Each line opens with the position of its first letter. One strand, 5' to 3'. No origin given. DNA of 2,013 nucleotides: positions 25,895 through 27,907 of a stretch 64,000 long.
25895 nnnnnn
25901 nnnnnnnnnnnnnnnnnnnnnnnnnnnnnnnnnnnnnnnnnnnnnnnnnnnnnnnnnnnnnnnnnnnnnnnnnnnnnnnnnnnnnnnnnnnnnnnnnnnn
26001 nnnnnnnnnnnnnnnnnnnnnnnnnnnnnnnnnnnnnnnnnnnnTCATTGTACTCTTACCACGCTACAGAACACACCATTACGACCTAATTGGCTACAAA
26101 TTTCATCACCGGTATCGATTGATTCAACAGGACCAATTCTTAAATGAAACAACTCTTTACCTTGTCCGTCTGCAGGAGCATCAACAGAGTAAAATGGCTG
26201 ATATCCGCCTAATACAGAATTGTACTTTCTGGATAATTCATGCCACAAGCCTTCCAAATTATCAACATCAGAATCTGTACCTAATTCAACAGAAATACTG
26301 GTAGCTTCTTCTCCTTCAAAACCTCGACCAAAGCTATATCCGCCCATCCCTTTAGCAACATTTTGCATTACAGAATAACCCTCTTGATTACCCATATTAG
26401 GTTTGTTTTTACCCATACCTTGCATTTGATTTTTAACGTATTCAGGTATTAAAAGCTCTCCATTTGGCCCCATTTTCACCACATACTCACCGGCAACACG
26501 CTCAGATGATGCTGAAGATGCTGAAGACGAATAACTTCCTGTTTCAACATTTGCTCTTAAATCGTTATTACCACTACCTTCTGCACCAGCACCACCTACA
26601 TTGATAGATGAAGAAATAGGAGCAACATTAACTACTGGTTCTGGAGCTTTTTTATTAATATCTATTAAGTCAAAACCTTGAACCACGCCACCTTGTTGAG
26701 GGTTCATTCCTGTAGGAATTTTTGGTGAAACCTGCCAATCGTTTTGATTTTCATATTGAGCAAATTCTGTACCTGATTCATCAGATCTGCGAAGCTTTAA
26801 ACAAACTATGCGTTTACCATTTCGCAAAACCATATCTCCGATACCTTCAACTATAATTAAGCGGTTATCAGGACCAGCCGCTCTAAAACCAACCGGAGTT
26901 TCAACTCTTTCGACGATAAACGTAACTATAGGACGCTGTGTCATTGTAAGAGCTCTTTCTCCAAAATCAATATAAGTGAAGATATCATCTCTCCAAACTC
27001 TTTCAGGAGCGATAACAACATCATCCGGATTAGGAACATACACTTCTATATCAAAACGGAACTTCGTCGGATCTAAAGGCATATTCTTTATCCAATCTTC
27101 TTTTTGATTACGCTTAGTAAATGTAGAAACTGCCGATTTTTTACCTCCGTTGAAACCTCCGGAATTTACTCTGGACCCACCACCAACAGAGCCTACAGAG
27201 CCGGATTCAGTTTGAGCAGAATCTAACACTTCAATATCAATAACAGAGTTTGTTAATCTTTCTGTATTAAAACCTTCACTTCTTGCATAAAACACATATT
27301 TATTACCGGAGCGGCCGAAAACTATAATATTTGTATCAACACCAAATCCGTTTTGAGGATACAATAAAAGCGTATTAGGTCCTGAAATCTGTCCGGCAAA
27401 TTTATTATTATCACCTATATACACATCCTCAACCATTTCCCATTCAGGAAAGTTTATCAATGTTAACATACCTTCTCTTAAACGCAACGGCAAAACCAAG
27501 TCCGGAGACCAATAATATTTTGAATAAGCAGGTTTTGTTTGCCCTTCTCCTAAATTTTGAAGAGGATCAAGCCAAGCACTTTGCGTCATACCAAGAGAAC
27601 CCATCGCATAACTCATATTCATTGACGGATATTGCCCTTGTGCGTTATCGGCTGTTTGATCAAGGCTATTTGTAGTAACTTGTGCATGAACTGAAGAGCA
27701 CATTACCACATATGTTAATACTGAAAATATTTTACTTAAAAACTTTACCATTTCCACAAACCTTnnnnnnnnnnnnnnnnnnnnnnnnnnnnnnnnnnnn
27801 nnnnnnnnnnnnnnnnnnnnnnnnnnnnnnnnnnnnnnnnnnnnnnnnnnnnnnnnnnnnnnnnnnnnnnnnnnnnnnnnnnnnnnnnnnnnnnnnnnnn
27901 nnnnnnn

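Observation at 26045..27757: VirB9 fused to a SPOR peptidoglycan-binding domain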

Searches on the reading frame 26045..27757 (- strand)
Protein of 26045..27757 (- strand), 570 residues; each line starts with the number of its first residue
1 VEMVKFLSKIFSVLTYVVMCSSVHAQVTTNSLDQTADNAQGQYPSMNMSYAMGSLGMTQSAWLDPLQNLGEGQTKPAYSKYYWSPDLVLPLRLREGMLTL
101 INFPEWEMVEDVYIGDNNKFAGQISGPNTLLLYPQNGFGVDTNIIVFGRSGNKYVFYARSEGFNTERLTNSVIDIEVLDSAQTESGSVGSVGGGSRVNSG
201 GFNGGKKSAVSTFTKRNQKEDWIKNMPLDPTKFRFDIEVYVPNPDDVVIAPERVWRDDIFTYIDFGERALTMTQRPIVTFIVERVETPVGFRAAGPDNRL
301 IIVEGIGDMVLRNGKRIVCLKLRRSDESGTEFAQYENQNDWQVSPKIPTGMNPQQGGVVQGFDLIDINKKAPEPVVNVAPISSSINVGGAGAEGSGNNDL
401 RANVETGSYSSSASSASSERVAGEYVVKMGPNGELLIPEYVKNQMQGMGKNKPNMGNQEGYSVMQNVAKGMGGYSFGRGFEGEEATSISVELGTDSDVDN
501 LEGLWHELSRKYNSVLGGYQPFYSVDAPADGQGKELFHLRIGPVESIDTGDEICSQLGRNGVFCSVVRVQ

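Call 3: search_protein_families(library=pfam, proteins=[window:26045-27757:-], max_evalue=1)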
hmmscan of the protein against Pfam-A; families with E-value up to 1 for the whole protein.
window:26045-27757:- (570 aa): 2 families
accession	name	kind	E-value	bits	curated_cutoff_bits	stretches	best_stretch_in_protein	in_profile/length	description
PF03524.21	CagX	-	3.1e-12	47.2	34.2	1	79-320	4-195/198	Conjugal transfer protein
PF05036.18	SPOR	-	0.0047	17.7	21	1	492-568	9-76/76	SPOR domain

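Call 4: search_protein_families(library=ncbifam, proteins=[window:26045-27757:-], max_evalue=1)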
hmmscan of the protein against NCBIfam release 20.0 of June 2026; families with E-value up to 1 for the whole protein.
window:26045-27757:- (570 aa): 1 family
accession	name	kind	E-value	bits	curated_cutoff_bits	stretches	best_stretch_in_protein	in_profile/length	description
TIGR02781.1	VirB9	equivalog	6e-08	32.6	217.7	2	83-158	35-107/248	P-type conjugative transfer protein VirB9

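Call 6: find_homologous_proteins(query=window:26045-27757:-)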
Query window:26045-27757:- (570 aa): 1552 proteins with E <= 0.001 among 8000 candidates; the best 120 are listed.
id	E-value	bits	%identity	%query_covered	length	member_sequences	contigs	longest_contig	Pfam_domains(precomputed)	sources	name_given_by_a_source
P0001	0.0e+0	1289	99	100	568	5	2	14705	PF03524.22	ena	-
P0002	1.4e-276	936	74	100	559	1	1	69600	PF03524.22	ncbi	-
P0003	1.1e-275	934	74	100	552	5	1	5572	PF03524.22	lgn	-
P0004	7.5e-274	927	75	100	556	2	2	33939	PF03524.22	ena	-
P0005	8.2e-274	927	74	100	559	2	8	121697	PF03524.22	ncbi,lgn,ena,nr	ncbi:MAG: TrbG/VirB9 family P-type conjugative transfer protein [Alphaproteobacteria bacterium]|nr:T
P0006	5.3e-273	925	74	100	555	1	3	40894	PF03524.22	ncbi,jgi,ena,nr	ncbi:MAG: hypothetical protein E7016_03430 [Alphaproteobacteria bacterium]|nr:hypothetical protein [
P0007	6.9e-273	924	74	100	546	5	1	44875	PF03524.22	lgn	-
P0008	1.6e-272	923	74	100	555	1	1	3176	PF03524.22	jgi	-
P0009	1.1e-271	920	74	100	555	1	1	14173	PF03524.22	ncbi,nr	ncbi:MAG: TrbG/VirB9 family P-type conjugative transfer protein [Alphaproteobacteria bacterium]|nr:T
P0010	3.5e-271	919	74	100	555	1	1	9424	PF03524.22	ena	-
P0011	2.6e-268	909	74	100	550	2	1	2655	PF03524.22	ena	-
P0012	6.9e-256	868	69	100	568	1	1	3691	PF03524.22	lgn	-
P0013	1.5e-251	854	67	100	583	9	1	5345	PF03524.22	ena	-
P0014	8.5e-251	851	69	100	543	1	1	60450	PF03524.22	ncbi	-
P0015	1.0e-246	838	67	100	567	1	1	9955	PF03524.22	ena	-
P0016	6.8e-245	832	67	100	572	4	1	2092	PF03524.22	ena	-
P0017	3.6e-244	829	66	100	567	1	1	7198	PF03524.22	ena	-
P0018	3.1e-241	820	66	100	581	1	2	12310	PF03524.22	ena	-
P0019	8.9e-230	782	63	99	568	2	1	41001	PF03524.22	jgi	-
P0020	2.7e-229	780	64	100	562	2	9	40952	PF03524.22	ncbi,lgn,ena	-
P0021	2.5e-227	774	61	100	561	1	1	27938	PF03524.22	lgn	-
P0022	2.2e-224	764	63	100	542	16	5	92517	PF03524.22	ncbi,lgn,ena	-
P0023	1.0e-221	755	62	100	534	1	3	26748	PF03524.22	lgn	-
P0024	2.3e-221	754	60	100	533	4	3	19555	PF03524.22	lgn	-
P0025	4.9e-221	753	62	100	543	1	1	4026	PF03524.22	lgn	-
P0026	1.1e-219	749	61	100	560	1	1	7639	PF03524.22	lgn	-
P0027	1.3e-219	748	58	100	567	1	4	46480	PF03524.22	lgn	-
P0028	1.5e-219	748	62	100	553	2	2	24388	PF03524.22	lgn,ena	-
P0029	2.6e-219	747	62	100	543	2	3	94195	PF03524.22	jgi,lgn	jgi:hypothetical protein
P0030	3.5e-219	747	62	100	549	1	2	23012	PF03524.22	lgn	-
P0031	5.4e-219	746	62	100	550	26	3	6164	PF03524.22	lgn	-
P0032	6.4e-219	746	62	100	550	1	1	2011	PF03524.22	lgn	-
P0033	7.7e-219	746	62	100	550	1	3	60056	PF03524.22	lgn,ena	-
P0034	7.9e-219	746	62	100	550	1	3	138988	PF03524.22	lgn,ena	-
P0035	8.0e-219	746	62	100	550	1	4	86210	PF03524.22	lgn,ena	-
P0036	8.0e-219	746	62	100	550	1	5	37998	PF03524.22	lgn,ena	-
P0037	1.0e-218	745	62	100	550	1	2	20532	PF03524.22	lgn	-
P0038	1.1e-218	745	62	100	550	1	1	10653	PF03524.22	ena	-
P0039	1.2e-218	745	62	100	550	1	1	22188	PF03524.22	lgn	-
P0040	1.4e-218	745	62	100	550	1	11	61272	PF03524.22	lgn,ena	-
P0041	1.4e-218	745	62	100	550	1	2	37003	PF03524.22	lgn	-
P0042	1.6e-218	745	62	100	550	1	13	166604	PF03524.22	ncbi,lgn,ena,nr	ncbi:MAG: TrbG/VirB9 family P-type conjugative transfer protein [Alphaproteobacteria bacterium]|nr:T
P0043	1.6e-218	745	62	100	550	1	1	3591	PF03524.22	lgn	-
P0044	1.6e-218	745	62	100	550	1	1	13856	PF03524.22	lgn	-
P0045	1.8e-218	745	62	100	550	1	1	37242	PF03524.22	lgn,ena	-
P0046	2.0e-218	745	62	100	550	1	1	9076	PF03524.22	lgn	-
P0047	2.6e-218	744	61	100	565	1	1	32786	PF03524.22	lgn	-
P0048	4.6e-218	743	62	100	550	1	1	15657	PF03524.22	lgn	-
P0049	8.1e-218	743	69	63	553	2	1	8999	PF03524.22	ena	-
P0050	8.3e-218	742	62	100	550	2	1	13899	PF03524.22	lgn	-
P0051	8.3e-218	742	62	100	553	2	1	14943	PF03524.22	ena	-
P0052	9.2e-218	742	62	100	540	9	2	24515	PF03524.22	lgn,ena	-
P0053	1.4e-217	742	62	100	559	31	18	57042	PF03524.22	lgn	-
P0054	3.2e-217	741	61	100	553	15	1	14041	PF03524.22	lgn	-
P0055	3.7e-217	740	60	100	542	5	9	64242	PF03524.22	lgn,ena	-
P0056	4.6e-217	740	60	100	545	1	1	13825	PF03524.22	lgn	-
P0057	5.6e-217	740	59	100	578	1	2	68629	PF03524.22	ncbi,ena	-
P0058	4.5e-216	737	60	100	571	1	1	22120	PF03524.22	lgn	-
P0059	4.6e-216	737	62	100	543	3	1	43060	PF03524.22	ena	-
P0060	7.4e-216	736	60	100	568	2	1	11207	PF03524.22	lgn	-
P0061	9.6e-216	736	61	100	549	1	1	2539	PF03524.22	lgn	-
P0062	2.7e-215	734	60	100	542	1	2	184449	PF03524.22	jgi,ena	-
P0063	3.1e-215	734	60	100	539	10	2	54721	PF03524.22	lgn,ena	-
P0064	5.2e-215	733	61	100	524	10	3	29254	PF03524.22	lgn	-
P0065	5.8e-215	733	61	100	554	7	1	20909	PF03524.22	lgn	-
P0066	1.0e-214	732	71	61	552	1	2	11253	PF03524.22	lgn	-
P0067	1.1e-214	732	70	62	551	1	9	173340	PF03524.22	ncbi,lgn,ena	-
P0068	1.5e-214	732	62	100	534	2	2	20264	PF03524.22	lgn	-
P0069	1.8e-214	731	58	100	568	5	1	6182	PF03524.22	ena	-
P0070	2.8e-214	731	62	97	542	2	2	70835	PF03524.22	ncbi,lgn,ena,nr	ncbi:MAG TPA: hypothetical protein DIC64_03325 [Alphaproteobacteria bacterium]|nr:hypothetical prote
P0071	4.0e-214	730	61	100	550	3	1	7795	PF03524.22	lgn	-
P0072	1.7e-213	728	62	100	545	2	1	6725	PF03524.22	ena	-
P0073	4.2e-213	727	60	99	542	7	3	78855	PF03524.22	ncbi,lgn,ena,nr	ncbi:MAG: TrbG/VirB9 family P-type conjugative transfer protein [Alphaproteobacteria bacterium]|nr:T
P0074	9.2e-213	726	69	63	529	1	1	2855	PF03524.22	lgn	-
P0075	2.0e-212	725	62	96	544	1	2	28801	PF03524.22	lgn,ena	-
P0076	5.2e-212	723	59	100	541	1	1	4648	PF03524.22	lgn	-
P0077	5.7e-212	723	62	100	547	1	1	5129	PF03524.22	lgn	-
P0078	1.2e-211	722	60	100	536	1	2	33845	PF03524.22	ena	-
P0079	9.2e-211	719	60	97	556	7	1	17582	PF03524.22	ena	-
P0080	2.8e-210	718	61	100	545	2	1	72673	PF03524.22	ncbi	-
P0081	3.4e-209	714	60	100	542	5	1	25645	PF03524.22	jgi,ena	-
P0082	4.9e-209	714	60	100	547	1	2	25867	PF03524.22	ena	-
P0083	4.9e-209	714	59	100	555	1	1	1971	PF03524.22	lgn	-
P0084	6.5e-209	713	59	100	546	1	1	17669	PF03524.22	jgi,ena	-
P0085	1.1e-208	712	59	100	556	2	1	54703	PF03524.22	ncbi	-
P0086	1.2e-208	712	59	99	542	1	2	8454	PF03524.22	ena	-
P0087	1.1e-207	709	58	100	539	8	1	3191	PF03524.22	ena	-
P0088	1.3e-207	709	59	100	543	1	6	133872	PF03524.22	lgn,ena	-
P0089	2.2e-207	708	59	98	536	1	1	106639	PF03524.22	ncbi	-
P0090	3.5e-207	707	58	100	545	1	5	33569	PF03524.22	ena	-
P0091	4.1e-207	707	58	100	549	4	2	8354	PF03524.22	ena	-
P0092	5.9e-207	707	60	98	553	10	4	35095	PF03524.22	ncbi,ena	-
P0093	7.2e-207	706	59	100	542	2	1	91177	PF03524.22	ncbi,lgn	-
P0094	1.1e-206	706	59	98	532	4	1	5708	PF03524.22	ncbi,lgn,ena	-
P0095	1.1e-206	706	59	100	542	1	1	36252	PF03524.22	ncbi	-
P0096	5.6e-206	703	58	99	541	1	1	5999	PF03524.22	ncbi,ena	-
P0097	8.7e-206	703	61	96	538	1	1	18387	PF03524.22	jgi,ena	-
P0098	3.1e-205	701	59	98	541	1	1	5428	PF03524.22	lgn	-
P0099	2.5e-202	691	58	99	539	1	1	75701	PF03524.22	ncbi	-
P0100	4.8e-202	690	59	100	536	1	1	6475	PF03524.22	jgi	-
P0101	3.6e-201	688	58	96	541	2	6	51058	PF05036.19,PF03524.22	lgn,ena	-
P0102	1.5e-200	686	56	97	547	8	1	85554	PF03524.22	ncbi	-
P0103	2.0e-200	685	56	100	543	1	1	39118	PF05036.19,PF03524.22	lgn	-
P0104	4.8e-200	684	57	96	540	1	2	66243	PF05036.19,PF03524.22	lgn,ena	-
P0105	9.7e-200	683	58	100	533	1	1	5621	PF03524.22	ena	-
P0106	1.9e-199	682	56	100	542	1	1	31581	PF03524.22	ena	-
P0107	4.9e-199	681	61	23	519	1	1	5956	PF03524.22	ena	-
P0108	5.4e-199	680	57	97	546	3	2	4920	PF05036.19,PF03524.22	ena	-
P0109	7.0e-199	680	57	99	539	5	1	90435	PF03524.22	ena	-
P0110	7.1e-199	680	58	100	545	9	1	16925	PF03524.22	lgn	-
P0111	8.2e-199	680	56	100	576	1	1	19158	PF03524.22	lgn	-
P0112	1.2e-198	679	57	96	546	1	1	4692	PF05036.19,PF03524.22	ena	-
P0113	1.2e-198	679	56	97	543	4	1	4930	PF03524.22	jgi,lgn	jgi:hypothetical protein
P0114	1.6e-198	679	56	100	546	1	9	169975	PF05036.19,PF03524.22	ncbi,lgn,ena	-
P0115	1.6e-198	679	71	59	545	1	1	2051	PF03524.22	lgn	-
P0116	2.2e-198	678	57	96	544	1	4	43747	PF05036.19,PF03524.22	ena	-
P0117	2.6e-198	678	55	100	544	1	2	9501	PF05036.19,PF03524.22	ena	-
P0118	4.0e-198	677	57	99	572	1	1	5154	PF03524.22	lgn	-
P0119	4.7e-198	677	56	100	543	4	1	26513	PF05036.19,PF03524.22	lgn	-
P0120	7.5e-198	677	57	100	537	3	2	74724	PF03524.22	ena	-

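Call 24: search_solved_structures(query=window:26045-27757:-, max_evalue=10, show_alignments=2)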
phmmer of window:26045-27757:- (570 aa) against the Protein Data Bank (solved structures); distinct sequences matched with E-value up to 10: 1.
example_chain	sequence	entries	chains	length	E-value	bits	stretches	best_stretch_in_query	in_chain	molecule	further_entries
5knl_C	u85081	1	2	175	2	9.9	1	224-288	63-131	Ubiquitin-conjugating enzyme E2 15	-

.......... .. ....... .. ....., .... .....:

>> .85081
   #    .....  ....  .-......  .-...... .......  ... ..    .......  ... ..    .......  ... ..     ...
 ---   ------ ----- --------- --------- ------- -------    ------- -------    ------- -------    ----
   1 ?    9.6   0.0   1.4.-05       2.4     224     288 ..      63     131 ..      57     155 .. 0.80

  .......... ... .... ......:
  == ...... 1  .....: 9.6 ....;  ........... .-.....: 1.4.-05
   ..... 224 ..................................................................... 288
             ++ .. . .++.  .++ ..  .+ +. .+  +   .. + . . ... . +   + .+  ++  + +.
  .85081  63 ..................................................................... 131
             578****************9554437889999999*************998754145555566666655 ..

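Call 41: find_related_loci(query=A2, collection=genome_contigs, flank=10000)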
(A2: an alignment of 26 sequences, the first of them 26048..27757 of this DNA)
Query A2 (570 aa) in genome_contigs; peptide patterns used: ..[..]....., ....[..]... (x = any residue, [..] = any of these).
269 stretches matched a pattern; 232 encode a relative of the query (tblastn E <= 1e-3); the best 80 are kept; 80 distinct loci.
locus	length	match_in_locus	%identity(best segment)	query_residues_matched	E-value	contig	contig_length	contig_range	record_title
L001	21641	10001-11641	74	2-570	0e+0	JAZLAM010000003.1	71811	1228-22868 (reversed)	MAG: Alphaproteobacteria bacterium isolate T1900045076_TC20190070.MAGScoT_cleanbin_000006 SGB_4637_k141_1298105, whole g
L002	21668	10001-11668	74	2-570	0e+0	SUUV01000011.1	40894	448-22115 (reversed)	MAG: Alphaproteobacteria bacterium isolate SIG55 NODE_21166_length_40894_cov_2.845586, whole genome shotgun sequence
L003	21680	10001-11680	74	2-570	0e+0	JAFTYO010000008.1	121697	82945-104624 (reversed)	MAG: Alphaproteobacteria bacterium isolate RGIG4267 Roe_deer_Colon.Co__c345518, whole genome shotgun sequence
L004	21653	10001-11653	74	2-570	0e+0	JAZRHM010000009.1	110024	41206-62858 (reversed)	MAG: Alphaproteobacteria bacterium isolate T1900045481_YK20190175.MAGScoT_cleanbin_000003 SGB_7321_k141_2028243, whole g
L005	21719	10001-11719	67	2-570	0e+0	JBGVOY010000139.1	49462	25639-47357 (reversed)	MAG: Alphaproteobacteria bacterium isolate fecal_MAG_20 fecal_MAG_20_contig_0139, whole genome shotgun sequence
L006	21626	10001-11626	63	3-570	0e+0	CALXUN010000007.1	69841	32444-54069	MAG: uncultured Alphaproteobacteria bacterium isolate BRZ_FB__bin86 genome assembly, contig: BRZ_FB__NODE_532_length_698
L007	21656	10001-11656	62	1-570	0e+0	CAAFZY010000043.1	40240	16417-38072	MAG TPA_asm: Alphaproteobacteria bacterium, isolate HGM16767, WGS project CAAFZY010000000 data, contig: SRS475987_54_k11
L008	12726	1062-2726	61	1-570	0e+0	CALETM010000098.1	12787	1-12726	MAG TPA_asm: uncultured Alphaproteobacteria bacterium isolate ERR2619727_bin.69_CONCOCT_v1.1_MAG genome assembly, contig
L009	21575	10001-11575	61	2-570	0e+0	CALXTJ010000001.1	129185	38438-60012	MAG: uncultured Alphaproteobacteria bacterium isolate BRZ_KS__bin114 genome assembly, contig: BRZ_KS__NODE_125_length_12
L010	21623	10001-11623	61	2-570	0e+0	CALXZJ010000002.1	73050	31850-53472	MAG: uncultured Alphaproteobacteria bacterium isolate BRZ_EQ__bin53 genome assembly, contig: BRZ_EQ__NODE_831_length_730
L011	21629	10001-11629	61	2-570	0e+0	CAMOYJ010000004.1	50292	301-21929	MAG: uncultured Alphaproteobacteria bacterium isolate SRR873604_bin.135_metaWRAP_v1.3_MAG genome assembly, contig: NODE_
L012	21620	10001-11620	59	2-570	0e+0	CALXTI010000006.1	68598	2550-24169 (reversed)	MAG: uncultured Alphaproteobacteria bacterium isolate BRZ_LA__bin12 genome assembly, contig: BRZ_LA__NODE_207_length_685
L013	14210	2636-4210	62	21-570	0e+0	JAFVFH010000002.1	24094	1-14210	MAG: Alphaproteobacteria bacterium isolate RGIG5118 Roe_deer_Rumen.Co__c34419, whole genome shotgun sequence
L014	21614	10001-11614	60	3-570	0e+0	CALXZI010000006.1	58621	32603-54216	MAG: uncultured Alphaproteobacteria bacterium isolate BRZ_RN__bin68 genome assembly, contig: BRZ_RN__NODE_529_length_586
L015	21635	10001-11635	61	3-570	0e+0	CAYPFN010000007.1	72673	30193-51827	MAG TPA_asm: uncultured Azospirillaceae bacterium isolate SRP141132_co1_303 genome assembly, contig: NODE_155_length_726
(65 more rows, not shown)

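Call 54: predict_structure(alignment_id=A2)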
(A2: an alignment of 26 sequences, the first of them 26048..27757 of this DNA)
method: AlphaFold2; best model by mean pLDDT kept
length: 570 residues; sequences in the alignment: 26
mean_pLDDT: 43.2   pTM: 0.25
mean pLDDT of the five models: 43.2, 41.9, 40.1, 39.4, 37.6
residues with pLDDT >= 90: 0; 70-90: 82; 50-70: 81; < 50: 407
segments of 3 or more residues with pLDDT < 50: 22-92, 152-156, 158-371, 373-452, 454-485
pLDDT, mean of each block of 10 residues (from residue 1): 71 71 39 35 32 28 29 28 31 52 60 63 69 60 54 42 32 25 28 29 29 33 34 25 29 27 30 28 28 30 27 29 31 30 34 35 40 43 32 33 32 30 34 38 33 40 35 37 59 68 86 87 69 66 84 83 77
secondary structure, 60 per line:
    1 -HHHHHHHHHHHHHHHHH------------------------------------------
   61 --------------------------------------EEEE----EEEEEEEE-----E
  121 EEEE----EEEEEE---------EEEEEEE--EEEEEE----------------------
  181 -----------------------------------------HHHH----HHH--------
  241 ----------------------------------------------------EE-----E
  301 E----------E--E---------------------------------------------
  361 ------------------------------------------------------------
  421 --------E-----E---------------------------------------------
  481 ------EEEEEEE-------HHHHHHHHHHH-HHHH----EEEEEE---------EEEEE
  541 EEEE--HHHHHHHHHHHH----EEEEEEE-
elements in order: H2-18 E99-102 E107-114 E120-124 E129-134 E144-150 E153-158 H222-225 E487-493 H501-511 H513-516 E521-526 E536-544 H547-558 E563-569

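Call 55: search_solved_structures(query=A2, max_evalue=1, show_alignments=2)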
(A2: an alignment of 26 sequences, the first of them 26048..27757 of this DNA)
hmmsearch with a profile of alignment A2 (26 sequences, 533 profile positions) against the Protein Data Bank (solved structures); distinct sequences matched with E-value up to 1: 0.
